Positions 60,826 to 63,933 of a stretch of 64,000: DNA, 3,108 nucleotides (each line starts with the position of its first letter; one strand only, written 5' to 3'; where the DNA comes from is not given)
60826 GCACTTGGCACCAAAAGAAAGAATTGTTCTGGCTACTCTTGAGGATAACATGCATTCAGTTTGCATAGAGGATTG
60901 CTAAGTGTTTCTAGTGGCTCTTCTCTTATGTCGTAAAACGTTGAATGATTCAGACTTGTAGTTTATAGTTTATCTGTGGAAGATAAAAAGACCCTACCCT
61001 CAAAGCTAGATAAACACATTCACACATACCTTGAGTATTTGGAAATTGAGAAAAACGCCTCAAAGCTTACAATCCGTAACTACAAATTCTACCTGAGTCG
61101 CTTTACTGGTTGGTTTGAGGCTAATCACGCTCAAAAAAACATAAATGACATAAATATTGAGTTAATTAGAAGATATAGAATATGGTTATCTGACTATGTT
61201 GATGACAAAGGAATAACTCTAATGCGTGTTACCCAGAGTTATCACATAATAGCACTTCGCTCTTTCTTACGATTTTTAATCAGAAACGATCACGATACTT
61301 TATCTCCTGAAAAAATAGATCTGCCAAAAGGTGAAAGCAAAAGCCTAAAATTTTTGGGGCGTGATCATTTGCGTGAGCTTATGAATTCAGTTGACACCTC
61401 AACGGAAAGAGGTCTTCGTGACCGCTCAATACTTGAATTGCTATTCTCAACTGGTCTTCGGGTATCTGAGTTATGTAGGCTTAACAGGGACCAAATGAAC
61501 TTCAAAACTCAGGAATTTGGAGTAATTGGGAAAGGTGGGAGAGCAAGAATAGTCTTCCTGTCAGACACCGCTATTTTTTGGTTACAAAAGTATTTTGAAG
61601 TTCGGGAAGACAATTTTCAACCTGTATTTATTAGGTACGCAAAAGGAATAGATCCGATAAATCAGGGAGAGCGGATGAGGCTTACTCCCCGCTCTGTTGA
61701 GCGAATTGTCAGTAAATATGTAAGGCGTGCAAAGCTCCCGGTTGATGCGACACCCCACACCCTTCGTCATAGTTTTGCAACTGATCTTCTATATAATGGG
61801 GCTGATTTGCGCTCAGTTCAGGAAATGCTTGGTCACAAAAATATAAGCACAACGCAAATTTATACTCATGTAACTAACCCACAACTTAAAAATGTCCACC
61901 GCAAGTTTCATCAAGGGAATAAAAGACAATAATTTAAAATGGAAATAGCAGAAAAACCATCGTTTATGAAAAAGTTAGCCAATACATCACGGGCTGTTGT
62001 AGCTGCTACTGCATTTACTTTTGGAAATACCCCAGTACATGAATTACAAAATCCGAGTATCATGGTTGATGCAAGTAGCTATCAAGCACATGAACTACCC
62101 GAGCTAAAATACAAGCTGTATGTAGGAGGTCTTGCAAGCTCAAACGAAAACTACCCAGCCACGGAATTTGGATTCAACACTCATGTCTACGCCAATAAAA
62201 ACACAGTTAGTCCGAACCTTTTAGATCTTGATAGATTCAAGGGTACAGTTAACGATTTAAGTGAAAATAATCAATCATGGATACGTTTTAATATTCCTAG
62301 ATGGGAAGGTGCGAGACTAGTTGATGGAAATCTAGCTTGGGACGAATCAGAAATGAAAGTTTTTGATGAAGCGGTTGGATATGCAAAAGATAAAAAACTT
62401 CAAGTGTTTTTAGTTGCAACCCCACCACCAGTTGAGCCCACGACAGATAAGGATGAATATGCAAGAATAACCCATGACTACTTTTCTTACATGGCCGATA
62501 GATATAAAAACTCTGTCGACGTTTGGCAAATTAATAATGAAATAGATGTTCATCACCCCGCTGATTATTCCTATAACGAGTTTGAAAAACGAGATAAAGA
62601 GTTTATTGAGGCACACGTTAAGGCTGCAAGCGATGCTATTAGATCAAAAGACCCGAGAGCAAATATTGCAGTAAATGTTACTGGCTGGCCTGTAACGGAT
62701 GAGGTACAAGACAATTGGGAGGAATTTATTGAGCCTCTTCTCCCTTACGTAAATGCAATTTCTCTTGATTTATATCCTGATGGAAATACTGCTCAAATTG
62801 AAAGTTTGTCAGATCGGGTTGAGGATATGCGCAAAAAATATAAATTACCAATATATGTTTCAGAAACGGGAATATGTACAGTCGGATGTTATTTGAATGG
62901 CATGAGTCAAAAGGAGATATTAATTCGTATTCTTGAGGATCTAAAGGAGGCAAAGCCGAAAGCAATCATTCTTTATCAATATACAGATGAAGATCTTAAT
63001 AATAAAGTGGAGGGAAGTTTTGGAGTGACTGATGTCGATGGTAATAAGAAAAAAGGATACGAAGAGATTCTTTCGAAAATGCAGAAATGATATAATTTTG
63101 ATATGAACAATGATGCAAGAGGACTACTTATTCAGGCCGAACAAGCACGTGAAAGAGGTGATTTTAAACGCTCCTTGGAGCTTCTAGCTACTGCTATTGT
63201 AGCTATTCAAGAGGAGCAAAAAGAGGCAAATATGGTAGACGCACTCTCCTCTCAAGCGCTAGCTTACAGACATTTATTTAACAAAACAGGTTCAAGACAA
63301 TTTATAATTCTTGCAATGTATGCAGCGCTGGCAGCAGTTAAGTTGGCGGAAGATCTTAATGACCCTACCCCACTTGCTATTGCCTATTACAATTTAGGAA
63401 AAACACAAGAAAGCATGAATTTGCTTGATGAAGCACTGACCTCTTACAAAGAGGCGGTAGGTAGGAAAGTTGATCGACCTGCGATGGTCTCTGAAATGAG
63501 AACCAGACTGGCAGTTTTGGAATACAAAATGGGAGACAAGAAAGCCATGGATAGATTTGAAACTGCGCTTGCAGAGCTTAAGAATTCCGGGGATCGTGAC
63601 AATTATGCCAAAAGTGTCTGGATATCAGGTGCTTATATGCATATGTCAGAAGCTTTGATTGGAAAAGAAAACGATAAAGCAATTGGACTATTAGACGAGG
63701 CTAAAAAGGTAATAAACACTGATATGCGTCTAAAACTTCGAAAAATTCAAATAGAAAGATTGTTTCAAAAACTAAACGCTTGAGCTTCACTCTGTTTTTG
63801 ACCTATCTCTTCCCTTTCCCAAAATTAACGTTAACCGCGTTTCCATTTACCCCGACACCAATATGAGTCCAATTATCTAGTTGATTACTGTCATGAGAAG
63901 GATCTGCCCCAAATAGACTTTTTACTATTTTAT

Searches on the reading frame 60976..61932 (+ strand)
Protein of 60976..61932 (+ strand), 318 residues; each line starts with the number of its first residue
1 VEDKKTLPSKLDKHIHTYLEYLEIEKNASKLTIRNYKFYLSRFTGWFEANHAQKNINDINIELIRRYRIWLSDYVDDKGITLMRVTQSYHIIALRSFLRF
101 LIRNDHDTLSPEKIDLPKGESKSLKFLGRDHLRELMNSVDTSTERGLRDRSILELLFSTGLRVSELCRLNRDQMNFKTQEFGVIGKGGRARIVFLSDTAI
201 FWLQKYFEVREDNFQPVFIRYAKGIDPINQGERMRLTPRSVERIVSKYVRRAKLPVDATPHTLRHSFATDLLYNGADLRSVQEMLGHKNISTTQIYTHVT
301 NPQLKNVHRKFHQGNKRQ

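Call 10: search_protein_families(library=pfam, proteins=[window:60976-61932:+], max_evalue=0.1)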
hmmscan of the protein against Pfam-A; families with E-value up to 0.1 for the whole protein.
window:60976-61932:+ (318 aa): 6 families
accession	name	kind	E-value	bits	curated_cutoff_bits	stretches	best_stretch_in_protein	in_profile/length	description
PF00589.27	Phage_integrase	-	3.3e-42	144.6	27.1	1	126-300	2-169/172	Phage integrase family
PF02899.23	Phage_int_SAM_1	-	1.3e-12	48.3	22.3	1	15-103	1-81/83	Phage integrase, N-terminal SAM-like domain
PF13102.12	Phage_int_SAM_5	-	4.3e-05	24.2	22.3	1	23-108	11-89/98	Phage integrase SAM-like domain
PF13495.12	Phage_int_SAM_4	-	0.0014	19.5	27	1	12-48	43-79/85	Phage integrase, N-terminal SAM-like domain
PF21373.2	ZNHIT3_C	-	0.013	16.2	27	1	119-145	7-34/58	Zinc finger HIT domain-containing protein 3, C-terminal domain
PF08482.15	HrpB_C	-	0.096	13.4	25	0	70-127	1-57/133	ATP-dependent helicase C-terminal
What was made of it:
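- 60976..61932 (+): Xer-family tyrosine recombinase gene (318 aa), the presumed enzyme acting at the site. Pfam gives Phage_integrase 3e-42 and Phage_int_SAM_1 (call 10).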

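Call 14: find_encoding_contigs(protein=window:60976-61932:+, flank=10000, max_places=10)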
Protein window:60976-61932:+ (318 aa): 4 contigs read that carry it; 4 places shown.
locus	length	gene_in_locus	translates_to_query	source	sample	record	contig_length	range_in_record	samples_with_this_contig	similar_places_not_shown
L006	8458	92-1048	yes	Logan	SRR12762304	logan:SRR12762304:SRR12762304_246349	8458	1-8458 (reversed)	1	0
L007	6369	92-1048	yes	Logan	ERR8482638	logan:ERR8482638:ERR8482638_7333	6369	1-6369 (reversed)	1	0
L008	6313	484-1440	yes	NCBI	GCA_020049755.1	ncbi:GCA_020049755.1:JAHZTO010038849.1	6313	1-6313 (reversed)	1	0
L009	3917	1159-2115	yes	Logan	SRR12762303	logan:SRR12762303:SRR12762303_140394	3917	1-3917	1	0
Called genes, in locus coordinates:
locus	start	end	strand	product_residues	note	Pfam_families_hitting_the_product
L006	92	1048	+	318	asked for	PF02899:Phage_int_SAM_1, PF00589:Phage_integrase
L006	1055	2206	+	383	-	PF00150:Cellulase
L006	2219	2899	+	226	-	PF13424:TPR_12 (faint), PF13374:TPR_10 (weak)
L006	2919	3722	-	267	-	PF00188:CAP (weak)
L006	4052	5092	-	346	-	PF02729:OTCace_N, PF00185:OTCace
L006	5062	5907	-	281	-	PF00763:THF_DHG_CYH, PF02882:THF_DHG_CYH_C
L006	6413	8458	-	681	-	?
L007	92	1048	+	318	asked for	PF02899:Phage_int_SAM_1, PF00589:Phage_integrase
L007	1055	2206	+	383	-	PF00150:Cellulase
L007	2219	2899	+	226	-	PF13424:TPR_12 (faint), PF13374:TPR_10 (weak)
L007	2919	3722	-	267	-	PF00188:CAP (weak)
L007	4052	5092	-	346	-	PF02729:OTCace_N, PF00185:OTCace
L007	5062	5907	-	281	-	PF00763:THF_DHG_CYH, PF02882:THF_DHG_CYH_C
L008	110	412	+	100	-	-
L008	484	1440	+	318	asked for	PF02899:Phage_int_SAM_1, PF00589:Phage_integrase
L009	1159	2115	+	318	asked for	PF02899:Phage_int_SAM_1, PF00589:Phage_integrase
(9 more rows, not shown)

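Call 24: search_protein_families(library=ncbifam, proteins=[window:60976-61932:+], max_evalue=0.01)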
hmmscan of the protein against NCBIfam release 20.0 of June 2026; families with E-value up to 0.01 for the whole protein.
window:60976-61932:+ (318 aa): 12 families
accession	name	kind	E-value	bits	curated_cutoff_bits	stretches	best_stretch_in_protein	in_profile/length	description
TIGR02224.1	recomb_XerC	equivalog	2.5e-73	247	335.15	1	17-316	2-294/295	tyrosine recombinase XerC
TIGR02225.1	recomb_XerD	equivalog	1.8e-72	244.1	329.6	1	17-312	2-287/290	site-specific tyrosine recombinase XerD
NF001399.0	PRK00283.1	subfamily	9.9e-69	231.8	279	1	10-313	4-297/300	tyrosine recombinase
NF040815.2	recomb_XerA_Arch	equivalog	3.6e-61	207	220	1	17-307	2-262/263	site-specific tyrosine recombinase/integron integrase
NF002331.0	PRK01287.1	subfamily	8.7e-56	189.4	371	1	8-317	23-330/365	site-specific tyrosine recombinase XerC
NF003462.0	PRK05084.1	equivalog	2.9e-36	125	267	1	121-311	168-356/360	tyrosine recombinase XerS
TIGR02249.1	integrase_gron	subfamily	3.2e-35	122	265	2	212-307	212-308/315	integron integrase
NF011946.0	PRK15417.1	equivalog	3.4e-19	69.2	435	1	217-301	232-317/337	integron integrase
NF007370.0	PRK09870.1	subfamily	1.7e-15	57.2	221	1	119-301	5-181/200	tyrosine-type DNA invertase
NF007371.0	PRK09871.1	subfamily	4.2e-10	39.5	222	1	125-300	5-175/198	tyrosine-type DNA invertase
NF040693.1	recomb_GmtY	equivalog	1.6e-07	31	340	1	258-305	391-438/441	gamma-mobile-trio recombinase GmtY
NF041502.1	integrase_1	equivalog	0.0013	17.5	350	1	246-308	307-369/484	site-specific integrase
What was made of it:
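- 60976..61932 (+): NCBIfam gives XerC 247 bits, XerD 244 bits and XerA 207 bits, all below the equivalog cut-offs (call 24).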

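Call 54: search_solved_structures(query=window:60976-61932:+, max_evalue=1e-10, show_alignments=2)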
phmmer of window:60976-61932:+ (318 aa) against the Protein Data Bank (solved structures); distinct sequences matched with E-value up to 1e-10: 7.
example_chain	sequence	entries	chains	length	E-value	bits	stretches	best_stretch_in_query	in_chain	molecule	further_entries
4a8e_A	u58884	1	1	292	1.2e-39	139.8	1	12-310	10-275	PROBABLE TYROSINE RECOMBINASE XERC-LIKE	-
1a0p_A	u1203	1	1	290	3.4e-33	118.6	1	15-309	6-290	SITE-SPECIFIC RECOMBINASE XERD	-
5dcf_A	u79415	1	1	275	7e-32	114.3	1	144-313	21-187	Tyrosine recombinase XerD,DNA translocase FtsK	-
5hxy_A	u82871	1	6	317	5.5e-29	104.8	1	6-309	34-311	Tyrosine recombinase XerA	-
9i5v_14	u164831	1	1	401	2.4e-26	96.1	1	15-313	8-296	Ribosome-associated translation inhibitor RaiA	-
2a3v_A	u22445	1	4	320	4.8e-19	72.1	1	217-301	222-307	site-specific recombinase IntI4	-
5jjv_A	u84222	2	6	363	6e-11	45.5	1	126-305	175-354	Tyrosine recombinase XerH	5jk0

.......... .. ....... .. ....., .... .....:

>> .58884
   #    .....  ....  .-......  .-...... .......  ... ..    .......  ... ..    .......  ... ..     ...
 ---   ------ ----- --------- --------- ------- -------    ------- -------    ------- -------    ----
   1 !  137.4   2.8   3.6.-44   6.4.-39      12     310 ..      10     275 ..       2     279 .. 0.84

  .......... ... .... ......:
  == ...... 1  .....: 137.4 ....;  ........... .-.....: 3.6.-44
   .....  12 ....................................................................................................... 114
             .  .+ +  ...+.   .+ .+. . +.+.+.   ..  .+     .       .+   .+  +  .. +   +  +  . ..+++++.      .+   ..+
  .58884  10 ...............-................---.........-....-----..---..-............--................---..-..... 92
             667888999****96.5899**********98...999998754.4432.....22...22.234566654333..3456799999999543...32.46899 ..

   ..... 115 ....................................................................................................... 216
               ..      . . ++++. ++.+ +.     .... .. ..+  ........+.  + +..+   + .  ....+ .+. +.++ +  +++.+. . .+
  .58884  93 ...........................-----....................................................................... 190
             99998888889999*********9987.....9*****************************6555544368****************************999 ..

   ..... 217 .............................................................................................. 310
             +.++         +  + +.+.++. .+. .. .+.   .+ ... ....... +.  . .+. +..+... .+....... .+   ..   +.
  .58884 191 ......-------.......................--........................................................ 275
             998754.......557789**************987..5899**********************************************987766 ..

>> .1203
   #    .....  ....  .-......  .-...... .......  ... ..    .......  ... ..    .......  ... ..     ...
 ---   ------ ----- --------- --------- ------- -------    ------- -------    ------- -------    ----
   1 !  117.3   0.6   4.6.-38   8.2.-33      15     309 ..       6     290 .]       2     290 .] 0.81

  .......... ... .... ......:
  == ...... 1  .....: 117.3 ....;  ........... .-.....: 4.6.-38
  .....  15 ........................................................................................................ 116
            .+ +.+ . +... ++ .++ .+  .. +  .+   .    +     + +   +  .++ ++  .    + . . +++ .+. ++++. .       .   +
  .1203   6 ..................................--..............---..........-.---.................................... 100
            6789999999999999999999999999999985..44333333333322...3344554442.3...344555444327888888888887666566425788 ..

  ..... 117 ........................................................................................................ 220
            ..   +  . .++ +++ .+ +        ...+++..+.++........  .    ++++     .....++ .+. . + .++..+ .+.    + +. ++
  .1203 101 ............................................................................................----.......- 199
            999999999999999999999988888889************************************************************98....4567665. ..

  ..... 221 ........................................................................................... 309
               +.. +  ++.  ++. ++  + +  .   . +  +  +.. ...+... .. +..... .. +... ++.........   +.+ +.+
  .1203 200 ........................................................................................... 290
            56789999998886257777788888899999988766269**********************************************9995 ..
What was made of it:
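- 60976..61932 (+): The RHR and Y regions align (call 54).
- On Xer/dif chromosome dimer-resolution site: Calls 10, 24 and 54.
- Closest known: Archaeal XerA/dif. Same: The nearest solved homolog of this recombinase is P. abyssi XerA (call 54).
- Closest known: Single-recombinase bacterial modules XerS/difSL. Different: XerS and XerH are weaker matches: XerS 125 bits (call 24) and XerH 6e-11 (call 54).
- The nearest solved relative is XerA, and the active-site regions are conserved (call 54).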

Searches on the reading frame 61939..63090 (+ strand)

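Call 10: search_protein_families(library=pfam, proteins=[window:61939-63090:+], max_evalue=0.1)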
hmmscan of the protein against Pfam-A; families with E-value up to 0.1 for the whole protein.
window:61939-63090:+ (383 aa): 7 families
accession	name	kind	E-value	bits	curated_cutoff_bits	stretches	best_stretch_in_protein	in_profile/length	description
PF00150.24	Cellulase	-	8.4e-08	32.5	23.5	1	105-253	28-173/272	Cellulase (glycosyl hydrolase family 5)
PF18989.5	DUF5722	-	0.0033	16.8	30.5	1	175-248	119-197/393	Family of unknown function (DUF5722)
PF10524.14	NfI_DNAbd_pre-N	-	0.0039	17.5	27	1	256-275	3-22/41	Nuclear factor I protein pre-N-terminus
PF07745.19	Glyco_hydro_53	-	0.0054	16.2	24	1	178-312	119-246/340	Glycosyl hydrolase family 53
PF02449.21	Glyco_hydro_42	-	0.012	15.4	21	1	172-213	106-149/376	Beta-galactosidase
PF00232.24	Glyco_hydro_1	-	0.025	13.4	22.6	0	287-320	337-371/453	Glycosyl hydrolase family 1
PF11790.14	Glyco_hydro_cc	-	0.058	13.4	21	1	261-337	125-198/237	Glycosyl hydrolase catalytic core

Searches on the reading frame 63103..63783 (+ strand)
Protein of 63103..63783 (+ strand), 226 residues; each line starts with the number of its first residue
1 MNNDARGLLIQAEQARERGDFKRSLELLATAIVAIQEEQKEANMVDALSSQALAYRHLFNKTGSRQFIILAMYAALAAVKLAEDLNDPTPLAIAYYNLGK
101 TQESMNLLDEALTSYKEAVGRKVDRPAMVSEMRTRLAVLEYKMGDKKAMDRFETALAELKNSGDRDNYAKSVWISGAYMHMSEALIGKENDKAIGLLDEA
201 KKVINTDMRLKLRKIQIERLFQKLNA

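Call 10: search_protein_families(library=pfam, proteins=[window:63103-63783:+], max_evalue=0.1)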
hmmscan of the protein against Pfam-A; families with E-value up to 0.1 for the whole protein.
window:63103-63783:+ (226 aa): 9 families
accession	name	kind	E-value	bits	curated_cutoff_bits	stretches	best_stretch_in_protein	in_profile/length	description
PF13374.12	TPR_10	-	3.4e-08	33.7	27.5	1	91-121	8-38/42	Tetratricopeptide repeat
PF13424.12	TPR_12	-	8.8e-06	26.3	30.1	1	78-119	29-72/77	Tetratricopeptide repeat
PF00515.34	TPR_1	-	5e-05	23.4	27.8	1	92-119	1-28/34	Tetratricopeptide repeat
PF13181.12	TPR_8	-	0.00079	19.8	25.7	1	94-120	3-29/34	Tetratricopeptide repeat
PF07719.23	TPR_2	-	0.00083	19.8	27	1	92-118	1-27/34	Tetratricopeptide repeat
PF13174.12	TPR_6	-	0.002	19.1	26.3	0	91-116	6-31/33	Tetratricopeptide repeat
PF13414.12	TPR_11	-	0.0052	16.9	26.8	0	92-104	28-40/42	TPR repeat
PF14863.12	Alkyl_sulf_dimr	-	0.053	14.4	26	0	5-57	69-120/139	Alkyl sulfatase dimerisation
PF22703.2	Cdc6_lid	-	0.09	13.1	27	0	14-40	29-55/68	Cdc6 AAA+ ATPase-type lid domain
